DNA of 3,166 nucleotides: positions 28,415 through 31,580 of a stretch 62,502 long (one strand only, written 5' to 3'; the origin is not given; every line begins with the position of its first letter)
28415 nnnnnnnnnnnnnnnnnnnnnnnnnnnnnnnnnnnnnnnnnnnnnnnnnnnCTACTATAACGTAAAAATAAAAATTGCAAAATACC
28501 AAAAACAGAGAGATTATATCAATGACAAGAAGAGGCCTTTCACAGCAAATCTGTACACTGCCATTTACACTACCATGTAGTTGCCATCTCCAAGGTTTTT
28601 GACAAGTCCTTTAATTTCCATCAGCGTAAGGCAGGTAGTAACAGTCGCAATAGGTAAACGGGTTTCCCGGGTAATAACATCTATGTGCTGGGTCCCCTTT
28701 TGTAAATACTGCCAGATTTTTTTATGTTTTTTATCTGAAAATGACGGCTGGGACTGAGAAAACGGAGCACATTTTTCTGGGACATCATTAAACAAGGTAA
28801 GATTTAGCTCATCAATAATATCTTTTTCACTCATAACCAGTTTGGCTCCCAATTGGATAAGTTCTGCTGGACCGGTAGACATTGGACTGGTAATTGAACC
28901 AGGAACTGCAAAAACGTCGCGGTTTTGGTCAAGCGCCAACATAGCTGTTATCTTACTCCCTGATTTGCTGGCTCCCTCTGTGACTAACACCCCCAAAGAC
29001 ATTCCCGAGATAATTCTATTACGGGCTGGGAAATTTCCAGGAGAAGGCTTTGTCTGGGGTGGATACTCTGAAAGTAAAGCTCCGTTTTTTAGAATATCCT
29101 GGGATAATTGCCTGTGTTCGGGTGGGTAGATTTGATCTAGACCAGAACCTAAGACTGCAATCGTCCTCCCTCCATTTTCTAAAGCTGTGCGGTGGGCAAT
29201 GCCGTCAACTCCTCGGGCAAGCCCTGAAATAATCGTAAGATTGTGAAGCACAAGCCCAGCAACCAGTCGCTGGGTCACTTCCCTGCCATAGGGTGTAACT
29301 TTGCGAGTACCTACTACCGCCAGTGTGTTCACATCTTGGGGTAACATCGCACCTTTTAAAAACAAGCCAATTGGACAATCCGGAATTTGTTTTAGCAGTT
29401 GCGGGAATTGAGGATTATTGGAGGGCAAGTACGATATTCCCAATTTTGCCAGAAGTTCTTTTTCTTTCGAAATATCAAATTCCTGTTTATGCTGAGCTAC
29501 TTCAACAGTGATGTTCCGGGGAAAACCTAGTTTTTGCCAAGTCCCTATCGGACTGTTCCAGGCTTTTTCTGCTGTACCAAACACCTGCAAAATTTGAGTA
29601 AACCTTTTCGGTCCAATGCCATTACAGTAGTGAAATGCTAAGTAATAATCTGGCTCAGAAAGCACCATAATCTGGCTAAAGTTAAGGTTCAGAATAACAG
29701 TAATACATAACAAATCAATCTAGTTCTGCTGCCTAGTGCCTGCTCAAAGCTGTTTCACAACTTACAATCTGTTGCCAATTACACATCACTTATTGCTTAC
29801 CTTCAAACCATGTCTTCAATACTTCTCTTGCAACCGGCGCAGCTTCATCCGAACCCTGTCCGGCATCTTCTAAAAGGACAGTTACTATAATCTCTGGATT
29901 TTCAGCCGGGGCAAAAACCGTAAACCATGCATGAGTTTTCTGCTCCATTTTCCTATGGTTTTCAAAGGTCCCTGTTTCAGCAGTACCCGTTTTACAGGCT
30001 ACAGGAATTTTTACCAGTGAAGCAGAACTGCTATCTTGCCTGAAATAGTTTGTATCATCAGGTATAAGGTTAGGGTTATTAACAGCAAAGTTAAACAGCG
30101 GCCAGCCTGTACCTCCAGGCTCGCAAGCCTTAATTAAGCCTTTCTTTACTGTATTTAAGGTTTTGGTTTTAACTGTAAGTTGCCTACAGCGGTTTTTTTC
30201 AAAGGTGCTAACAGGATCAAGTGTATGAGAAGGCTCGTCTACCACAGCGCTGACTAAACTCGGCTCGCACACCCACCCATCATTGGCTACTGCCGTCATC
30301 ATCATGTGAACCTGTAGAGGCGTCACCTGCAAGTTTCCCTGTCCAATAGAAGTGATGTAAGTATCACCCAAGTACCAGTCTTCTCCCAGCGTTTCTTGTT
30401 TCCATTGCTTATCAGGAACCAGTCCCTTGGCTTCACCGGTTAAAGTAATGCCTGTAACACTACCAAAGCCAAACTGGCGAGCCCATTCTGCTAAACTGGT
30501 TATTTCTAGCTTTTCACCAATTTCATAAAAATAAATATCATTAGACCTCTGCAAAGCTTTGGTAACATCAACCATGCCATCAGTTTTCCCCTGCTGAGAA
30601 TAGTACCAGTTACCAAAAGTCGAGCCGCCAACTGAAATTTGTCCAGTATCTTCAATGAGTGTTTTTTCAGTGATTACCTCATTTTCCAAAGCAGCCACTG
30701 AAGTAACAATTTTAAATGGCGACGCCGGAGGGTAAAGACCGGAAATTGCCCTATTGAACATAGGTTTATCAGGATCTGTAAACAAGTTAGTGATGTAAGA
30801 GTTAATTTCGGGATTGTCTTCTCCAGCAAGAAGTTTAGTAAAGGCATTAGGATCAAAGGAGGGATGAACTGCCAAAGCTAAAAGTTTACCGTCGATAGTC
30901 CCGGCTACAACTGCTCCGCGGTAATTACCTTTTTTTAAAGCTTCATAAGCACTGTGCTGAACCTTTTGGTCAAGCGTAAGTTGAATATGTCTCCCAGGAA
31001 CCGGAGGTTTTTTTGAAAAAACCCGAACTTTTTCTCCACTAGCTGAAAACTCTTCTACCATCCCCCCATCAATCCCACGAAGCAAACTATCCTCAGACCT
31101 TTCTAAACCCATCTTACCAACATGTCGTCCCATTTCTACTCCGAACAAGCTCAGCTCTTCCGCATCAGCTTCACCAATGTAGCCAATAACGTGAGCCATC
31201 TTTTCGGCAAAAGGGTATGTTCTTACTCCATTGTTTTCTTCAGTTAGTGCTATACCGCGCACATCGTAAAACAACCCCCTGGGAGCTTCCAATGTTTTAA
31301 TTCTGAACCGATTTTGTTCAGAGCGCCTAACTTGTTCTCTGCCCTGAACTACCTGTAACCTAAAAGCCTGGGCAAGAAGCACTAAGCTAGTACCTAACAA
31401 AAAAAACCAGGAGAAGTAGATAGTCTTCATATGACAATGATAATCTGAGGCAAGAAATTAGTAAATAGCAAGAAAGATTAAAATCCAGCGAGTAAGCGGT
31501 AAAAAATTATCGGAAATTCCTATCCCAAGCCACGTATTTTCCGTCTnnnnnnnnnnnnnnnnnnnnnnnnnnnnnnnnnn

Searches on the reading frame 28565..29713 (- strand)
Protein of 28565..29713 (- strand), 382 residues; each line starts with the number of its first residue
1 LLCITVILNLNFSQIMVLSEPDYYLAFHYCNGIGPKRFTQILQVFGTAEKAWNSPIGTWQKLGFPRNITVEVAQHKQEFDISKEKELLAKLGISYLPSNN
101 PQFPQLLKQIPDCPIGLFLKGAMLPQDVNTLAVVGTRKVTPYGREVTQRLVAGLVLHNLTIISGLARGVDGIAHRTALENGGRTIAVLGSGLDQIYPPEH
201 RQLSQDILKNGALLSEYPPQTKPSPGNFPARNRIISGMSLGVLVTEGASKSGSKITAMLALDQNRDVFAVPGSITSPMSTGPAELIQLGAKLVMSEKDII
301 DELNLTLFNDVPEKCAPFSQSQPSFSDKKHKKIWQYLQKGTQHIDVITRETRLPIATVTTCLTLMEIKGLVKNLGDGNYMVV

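Call 71: search_protein_families(library=pfam, proteins=[window:28565-29713:-], max_evalue=0.001)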
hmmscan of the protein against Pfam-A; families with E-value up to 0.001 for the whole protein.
window:28565-29713:- (382 aa): 2 families
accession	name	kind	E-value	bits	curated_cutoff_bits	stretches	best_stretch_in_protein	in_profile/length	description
PF02481.21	DNA_processg_A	-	4.3e-75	252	29.6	1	89-294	3-211/212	DNA recombination-mediator protein A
PF17782.7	DprA_WH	-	2.7e-09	37.4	22.9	1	326-377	10-61/61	DprA winged helix domain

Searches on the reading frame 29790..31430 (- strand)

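Call 71: search_protein_families(library=pfam, proteins=[window:29790-31430:-], max_evalue=0.001)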
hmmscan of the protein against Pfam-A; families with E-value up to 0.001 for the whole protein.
window:29790-31430:- (546 aa): 2 families
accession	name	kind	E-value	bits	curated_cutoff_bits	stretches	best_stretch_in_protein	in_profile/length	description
PF00905.27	Transpeptidase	-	5e-60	203.7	22.1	1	173-539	3-299/299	Penicillin binding protein transpeptidase domain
PF03717.20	PBP_dimer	-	1.5e-13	52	24.4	1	57-136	97-177/180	Penicillin-binding Protein dimerisation domain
